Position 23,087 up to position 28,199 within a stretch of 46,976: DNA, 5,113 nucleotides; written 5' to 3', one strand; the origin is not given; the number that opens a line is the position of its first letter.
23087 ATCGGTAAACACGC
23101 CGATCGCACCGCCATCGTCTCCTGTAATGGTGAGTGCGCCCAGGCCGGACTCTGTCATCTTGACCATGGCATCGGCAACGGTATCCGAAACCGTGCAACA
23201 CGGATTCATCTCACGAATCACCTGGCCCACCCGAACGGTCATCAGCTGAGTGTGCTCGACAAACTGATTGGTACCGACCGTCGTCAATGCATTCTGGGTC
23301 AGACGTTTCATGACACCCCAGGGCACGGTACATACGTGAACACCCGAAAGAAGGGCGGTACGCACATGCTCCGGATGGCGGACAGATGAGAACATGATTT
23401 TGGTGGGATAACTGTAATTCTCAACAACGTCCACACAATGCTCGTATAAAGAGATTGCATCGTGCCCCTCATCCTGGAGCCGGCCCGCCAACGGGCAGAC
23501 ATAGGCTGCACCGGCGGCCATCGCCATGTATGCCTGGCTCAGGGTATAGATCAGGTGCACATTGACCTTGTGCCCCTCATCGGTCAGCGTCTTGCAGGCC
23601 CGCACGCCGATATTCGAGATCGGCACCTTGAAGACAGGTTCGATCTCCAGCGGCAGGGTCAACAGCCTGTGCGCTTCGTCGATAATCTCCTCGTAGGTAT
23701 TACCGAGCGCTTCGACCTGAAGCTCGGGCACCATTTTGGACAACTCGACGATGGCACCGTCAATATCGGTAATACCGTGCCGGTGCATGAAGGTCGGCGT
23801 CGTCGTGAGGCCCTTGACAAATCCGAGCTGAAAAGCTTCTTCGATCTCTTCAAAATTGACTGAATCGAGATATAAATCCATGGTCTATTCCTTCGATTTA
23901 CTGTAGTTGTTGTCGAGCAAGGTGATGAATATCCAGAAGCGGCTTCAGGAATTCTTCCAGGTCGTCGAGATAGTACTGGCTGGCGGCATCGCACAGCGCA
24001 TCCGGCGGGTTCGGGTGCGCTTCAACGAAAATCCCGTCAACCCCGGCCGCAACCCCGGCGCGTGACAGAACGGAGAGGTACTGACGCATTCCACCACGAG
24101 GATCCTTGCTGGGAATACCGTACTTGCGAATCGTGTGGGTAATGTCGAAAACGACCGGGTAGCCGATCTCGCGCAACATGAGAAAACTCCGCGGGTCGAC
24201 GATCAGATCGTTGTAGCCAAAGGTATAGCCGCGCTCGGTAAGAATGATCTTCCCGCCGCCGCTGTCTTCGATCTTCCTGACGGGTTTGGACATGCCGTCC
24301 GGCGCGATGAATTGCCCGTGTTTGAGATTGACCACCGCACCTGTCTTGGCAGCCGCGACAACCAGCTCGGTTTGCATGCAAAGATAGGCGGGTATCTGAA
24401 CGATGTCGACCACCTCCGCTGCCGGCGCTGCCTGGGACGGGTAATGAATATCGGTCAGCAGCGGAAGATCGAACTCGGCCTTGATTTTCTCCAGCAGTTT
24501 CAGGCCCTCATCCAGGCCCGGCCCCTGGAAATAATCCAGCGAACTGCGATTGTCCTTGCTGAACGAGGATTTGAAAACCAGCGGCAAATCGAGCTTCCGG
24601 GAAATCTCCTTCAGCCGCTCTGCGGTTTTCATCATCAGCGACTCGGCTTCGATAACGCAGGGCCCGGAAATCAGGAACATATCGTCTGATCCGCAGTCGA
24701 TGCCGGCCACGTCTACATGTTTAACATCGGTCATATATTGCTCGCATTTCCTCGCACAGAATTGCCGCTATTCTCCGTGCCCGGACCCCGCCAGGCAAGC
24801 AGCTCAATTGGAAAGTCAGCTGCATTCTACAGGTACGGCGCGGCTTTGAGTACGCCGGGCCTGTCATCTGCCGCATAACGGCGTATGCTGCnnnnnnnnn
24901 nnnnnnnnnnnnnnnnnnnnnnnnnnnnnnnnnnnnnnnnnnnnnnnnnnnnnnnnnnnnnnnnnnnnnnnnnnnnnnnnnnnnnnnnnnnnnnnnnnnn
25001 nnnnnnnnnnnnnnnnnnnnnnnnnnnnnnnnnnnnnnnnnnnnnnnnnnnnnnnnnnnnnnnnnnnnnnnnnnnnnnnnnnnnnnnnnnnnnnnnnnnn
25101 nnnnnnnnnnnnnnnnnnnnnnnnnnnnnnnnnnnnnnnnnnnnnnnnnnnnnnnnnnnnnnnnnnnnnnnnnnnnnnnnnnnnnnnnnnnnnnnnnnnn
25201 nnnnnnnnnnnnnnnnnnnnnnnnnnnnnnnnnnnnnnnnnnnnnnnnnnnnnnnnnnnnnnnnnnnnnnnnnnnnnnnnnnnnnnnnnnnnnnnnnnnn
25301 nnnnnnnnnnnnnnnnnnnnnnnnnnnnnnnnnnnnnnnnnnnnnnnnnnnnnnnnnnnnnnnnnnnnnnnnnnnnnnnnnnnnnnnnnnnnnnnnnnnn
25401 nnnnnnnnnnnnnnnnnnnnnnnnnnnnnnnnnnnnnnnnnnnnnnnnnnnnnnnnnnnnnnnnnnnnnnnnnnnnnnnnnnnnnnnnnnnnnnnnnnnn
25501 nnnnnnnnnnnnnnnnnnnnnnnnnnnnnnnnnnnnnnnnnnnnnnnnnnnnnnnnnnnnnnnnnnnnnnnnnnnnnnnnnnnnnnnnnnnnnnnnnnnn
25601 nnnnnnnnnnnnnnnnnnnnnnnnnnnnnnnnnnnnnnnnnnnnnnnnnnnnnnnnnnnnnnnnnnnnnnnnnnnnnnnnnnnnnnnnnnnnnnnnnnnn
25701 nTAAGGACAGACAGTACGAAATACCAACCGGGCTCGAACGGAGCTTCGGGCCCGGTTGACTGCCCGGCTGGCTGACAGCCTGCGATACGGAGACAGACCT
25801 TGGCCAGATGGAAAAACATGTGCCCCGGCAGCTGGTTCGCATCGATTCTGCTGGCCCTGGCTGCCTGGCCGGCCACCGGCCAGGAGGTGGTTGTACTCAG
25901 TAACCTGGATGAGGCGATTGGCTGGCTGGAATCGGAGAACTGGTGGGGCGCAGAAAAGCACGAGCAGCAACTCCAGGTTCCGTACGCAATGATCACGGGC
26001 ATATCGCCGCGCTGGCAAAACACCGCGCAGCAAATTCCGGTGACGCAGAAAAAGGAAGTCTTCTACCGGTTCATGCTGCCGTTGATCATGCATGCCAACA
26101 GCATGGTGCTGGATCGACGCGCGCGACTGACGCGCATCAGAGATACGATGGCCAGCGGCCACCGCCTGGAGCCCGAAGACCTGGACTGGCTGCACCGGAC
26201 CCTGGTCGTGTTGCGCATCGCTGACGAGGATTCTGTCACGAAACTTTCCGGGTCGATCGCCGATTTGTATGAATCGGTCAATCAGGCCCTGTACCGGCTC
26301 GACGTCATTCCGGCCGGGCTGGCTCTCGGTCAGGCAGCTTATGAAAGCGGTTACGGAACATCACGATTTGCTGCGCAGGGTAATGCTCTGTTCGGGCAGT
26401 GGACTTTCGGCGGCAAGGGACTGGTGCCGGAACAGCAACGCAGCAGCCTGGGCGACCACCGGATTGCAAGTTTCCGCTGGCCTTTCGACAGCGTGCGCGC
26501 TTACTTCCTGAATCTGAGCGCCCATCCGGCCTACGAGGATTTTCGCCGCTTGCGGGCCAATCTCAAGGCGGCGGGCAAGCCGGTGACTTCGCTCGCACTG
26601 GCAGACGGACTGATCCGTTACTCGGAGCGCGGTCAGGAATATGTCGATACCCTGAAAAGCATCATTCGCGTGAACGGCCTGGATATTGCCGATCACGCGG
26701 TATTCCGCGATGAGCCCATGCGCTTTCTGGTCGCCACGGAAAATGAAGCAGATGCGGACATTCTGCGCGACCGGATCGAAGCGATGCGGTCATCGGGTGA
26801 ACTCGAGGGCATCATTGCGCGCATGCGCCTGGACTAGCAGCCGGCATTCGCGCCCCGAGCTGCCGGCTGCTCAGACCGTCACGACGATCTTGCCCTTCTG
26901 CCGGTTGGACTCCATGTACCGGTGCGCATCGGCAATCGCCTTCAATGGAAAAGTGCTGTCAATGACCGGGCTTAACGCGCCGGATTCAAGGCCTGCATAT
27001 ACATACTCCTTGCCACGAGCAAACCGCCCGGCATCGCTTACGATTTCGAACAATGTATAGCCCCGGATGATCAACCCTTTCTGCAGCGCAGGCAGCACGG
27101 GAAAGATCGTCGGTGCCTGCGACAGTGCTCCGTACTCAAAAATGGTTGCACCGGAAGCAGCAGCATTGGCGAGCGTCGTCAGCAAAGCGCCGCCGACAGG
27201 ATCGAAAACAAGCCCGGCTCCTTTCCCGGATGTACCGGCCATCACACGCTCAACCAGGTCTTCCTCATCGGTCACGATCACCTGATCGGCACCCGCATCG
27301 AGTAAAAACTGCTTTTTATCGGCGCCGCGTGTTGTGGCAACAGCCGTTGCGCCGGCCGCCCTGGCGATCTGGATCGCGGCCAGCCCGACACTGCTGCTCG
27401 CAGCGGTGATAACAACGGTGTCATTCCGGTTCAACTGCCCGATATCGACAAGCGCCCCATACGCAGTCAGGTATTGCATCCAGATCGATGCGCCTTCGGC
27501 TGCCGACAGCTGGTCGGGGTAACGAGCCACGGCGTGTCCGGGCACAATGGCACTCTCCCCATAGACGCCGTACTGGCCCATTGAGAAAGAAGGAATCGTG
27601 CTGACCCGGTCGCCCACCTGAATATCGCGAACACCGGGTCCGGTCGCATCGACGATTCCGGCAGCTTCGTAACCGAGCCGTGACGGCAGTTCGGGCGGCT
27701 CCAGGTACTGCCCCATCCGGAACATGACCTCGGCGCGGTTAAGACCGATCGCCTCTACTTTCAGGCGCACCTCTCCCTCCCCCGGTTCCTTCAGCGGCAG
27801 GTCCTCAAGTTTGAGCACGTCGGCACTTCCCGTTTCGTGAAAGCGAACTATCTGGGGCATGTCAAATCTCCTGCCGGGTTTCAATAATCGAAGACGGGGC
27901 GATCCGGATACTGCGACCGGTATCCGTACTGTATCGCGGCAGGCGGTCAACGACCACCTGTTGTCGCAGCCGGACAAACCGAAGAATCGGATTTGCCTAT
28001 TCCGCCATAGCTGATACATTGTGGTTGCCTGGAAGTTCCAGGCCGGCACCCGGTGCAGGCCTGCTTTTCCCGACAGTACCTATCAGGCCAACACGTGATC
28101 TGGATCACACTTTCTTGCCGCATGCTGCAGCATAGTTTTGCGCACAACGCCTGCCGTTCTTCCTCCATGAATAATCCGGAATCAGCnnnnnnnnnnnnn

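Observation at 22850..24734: KDO-type sugar cluster in which the KdsD isomerase (SIS) domain is replaced by a transaldolase/F6P-aldolase-like barrel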

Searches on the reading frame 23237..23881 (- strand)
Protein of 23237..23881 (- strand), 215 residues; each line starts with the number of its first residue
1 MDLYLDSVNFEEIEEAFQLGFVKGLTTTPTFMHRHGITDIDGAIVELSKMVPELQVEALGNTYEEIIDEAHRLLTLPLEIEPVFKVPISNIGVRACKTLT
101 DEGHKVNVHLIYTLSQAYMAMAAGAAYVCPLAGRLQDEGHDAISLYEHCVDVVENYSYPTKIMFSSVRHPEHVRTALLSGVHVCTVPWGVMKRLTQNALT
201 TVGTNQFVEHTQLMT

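Call 37: search_solved_structures(query=window:23237-23881:-, max_evalue=1e-25, show_alignments=5)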
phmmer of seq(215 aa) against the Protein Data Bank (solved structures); distinct sequences matched with E-value up to 1e-25: 11.
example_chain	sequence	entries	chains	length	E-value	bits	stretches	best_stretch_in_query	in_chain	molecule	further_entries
1vpx_A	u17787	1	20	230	5.6e-39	137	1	1-210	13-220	PROTEIN (Transaldolase (EC 2.2.1.2))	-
3r8r_A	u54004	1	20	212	6.7e-37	130.2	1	3-208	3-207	Transaldolase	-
1wx0_A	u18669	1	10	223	2.1e-33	118.8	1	1-210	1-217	transaldolase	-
9ui2_A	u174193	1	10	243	3e-33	118.3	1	1-210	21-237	Probable transaldolase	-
3s0c_A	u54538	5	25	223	1.4e-32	116.1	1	1-210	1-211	Probable transaldolase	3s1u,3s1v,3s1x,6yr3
6ys0_A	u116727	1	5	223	1.7e-32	115.8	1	1-210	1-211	Probable transaldolase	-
4xz9_A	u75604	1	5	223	4.9e-32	114.3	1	1-210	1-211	Probable transaldolase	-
6yrm_A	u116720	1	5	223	6.9e-32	113.8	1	1-210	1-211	Probable transaldolase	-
3s1w_A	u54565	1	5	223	9.3e-32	113.4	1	1-210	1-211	Probable transaldolase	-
6yrt_A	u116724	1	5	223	9.6e-32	113.4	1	1-210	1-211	Transaldolase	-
6yre_A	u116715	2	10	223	1.4e-31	112.9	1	1-209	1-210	Probable transaldolase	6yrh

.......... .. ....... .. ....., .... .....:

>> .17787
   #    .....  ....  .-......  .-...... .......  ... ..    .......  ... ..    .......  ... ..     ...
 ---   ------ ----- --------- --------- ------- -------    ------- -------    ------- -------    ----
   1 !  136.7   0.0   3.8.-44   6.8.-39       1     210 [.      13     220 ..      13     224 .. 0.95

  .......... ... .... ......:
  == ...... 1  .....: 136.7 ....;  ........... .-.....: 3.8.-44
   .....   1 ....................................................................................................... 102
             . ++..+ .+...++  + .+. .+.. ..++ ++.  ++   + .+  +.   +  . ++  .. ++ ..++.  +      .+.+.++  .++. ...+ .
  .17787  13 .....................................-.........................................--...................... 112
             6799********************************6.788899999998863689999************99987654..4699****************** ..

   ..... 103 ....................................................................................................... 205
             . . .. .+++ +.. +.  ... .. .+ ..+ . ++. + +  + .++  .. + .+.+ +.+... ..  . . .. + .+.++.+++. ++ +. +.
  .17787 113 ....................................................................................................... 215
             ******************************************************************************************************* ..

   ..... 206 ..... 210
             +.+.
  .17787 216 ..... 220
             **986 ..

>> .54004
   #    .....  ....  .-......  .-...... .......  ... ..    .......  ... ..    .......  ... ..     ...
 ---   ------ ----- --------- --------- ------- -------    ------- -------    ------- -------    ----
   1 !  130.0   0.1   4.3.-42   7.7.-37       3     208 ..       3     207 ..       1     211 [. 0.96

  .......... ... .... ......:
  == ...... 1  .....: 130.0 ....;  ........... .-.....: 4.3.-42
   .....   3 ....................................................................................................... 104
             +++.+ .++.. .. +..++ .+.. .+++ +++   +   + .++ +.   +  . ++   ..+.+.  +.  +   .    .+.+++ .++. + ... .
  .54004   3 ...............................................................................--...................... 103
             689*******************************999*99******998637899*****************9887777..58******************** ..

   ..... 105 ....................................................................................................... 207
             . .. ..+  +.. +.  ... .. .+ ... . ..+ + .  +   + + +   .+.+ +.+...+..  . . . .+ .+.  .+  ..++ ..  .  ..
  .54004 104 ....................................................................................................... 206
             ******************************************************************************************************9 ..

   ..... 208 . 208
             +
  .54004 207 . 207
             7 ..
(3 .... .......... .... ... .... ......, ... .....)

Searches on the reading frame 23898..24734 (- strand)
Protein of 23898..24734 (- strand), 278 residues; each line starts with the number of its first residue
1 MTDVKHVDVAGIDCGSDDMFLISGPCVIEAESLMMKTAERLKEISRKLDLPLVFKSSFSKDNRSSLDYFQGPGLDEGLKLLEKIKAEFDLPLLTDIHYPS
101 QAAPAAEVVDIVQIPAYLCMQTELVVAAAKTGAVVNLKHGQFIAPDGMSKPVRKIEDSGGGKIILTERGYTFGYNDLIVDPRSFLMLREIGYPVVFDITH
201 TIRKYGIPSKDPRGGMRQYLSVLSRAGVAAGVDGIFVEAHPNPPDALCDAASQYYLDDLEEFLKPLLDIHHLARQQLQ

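Call 3: search_protein_families(library=pfam, proteins=[window:23898-24734:-], max_evalue=0.01)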
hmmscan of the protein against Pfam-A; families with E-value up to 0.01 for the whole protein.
window:23898-24734:- (278 aa): 1 family
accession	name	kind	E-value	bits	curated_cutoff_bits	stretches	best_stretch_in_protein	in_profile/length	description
PF00793.26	DAHP_synth_1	-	9.6e-62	208.8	25.5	1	11-266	9-261/270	DAHP synthetase I family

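Call 4: search_protein_families(library=ncbifam, proteins=[window:23898-24734:-], max_evalue=0.01)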
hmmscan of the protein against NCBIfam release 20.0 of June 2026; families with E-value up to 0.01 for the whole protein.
window:23898-24734:- (278 aa): 8 families
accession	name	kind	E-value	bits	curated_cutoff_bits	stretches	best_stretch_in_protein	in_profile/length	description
NF003543.0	PRK05198.1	equivalog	5.3e-101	337.2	242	1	9-274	7-272/273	3-deoxy-8-phosphooctulonate synthase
TIGR01362.1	KDO8P_synth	equivalog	8e-98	326.7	314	1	18-274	2-257/258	3-deoxy-8-phosphooctulonate synthase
NF009109.0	PRK12457.1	equivalog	2.4e-79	266.5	457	1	12-274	9-273/281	3-deoxy-8-phosphooctulonate synthase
NF006421.0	PRK08673.1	subfamily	8.6e-33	114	335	1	5-276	81-336/338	3-deoxy-7-phosphoheptulonate synthase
NF009239.0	PRK12595.1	equivalog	8.5e-30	103.9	279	1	5-270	105-354/360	bifunctional 3-deoxy-7-phosphoheptulonate synthase/chorismate mutase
TIGR01361.1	DAHP_synth_Bsub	equivalog_domain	6.9e-29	101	267.75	1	7-265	14-256/260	3-deoxy-7-phosphoheptulonate synthase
NF009933.0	PRK13396.1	subfamily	2e-20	73.1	486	1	17-270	100-338/352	3-deoxy-7-phosphoheptulonate synthase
NF041229.1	BagF_FevY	exception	1.4e-18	67.2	700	1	5-262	77-318/340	phospho-2-dehydro-3-deoxyheptonate aldolase BagF/FevY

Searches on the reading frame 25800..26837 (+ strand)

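Call 7: search_protein_families(library=pfam, proteins=[window:25800-26837:+], max_evalue=0.001)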
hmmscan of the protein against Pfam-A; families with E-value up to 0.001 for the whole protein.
window:25800-26837:+ (345 aa): 1 family
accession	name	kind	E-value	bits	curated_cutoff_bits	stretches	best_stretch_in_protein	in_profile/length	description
PF01832.25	Glucosaminidase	-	4.2e-11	44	30.2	1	163-292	7-121/123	Mannosyl-glycoprotein endo-beta-N-acetylglucosaminidase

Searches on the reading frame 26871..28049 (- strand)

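Call 7: search_protein_families(library=pfam, proteins=[window:26871-28049:-], max_evalue=0.001)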
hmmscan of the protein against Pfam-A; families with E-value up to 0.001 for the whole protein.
window:26871-28049:- (392 aa): 3 families
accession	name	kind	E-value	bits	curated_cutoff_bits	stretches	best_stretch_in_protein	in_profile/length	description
PF00107.32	ADH_zinc_N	-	9.9e-21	74.5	31.8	1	221-334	2-115/129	Zinc-binding dehydrogenase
PF13602.12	ADH_zinc_N_2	-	3.9e-19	70.3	27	1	253-390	2-134/134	Zinc-binding dehydrogenase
PF08240.17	ADH_N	-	1.4e-13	51.5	23.5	1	90-179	1-104/104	Alcohol dehydrogenase GroES-like domain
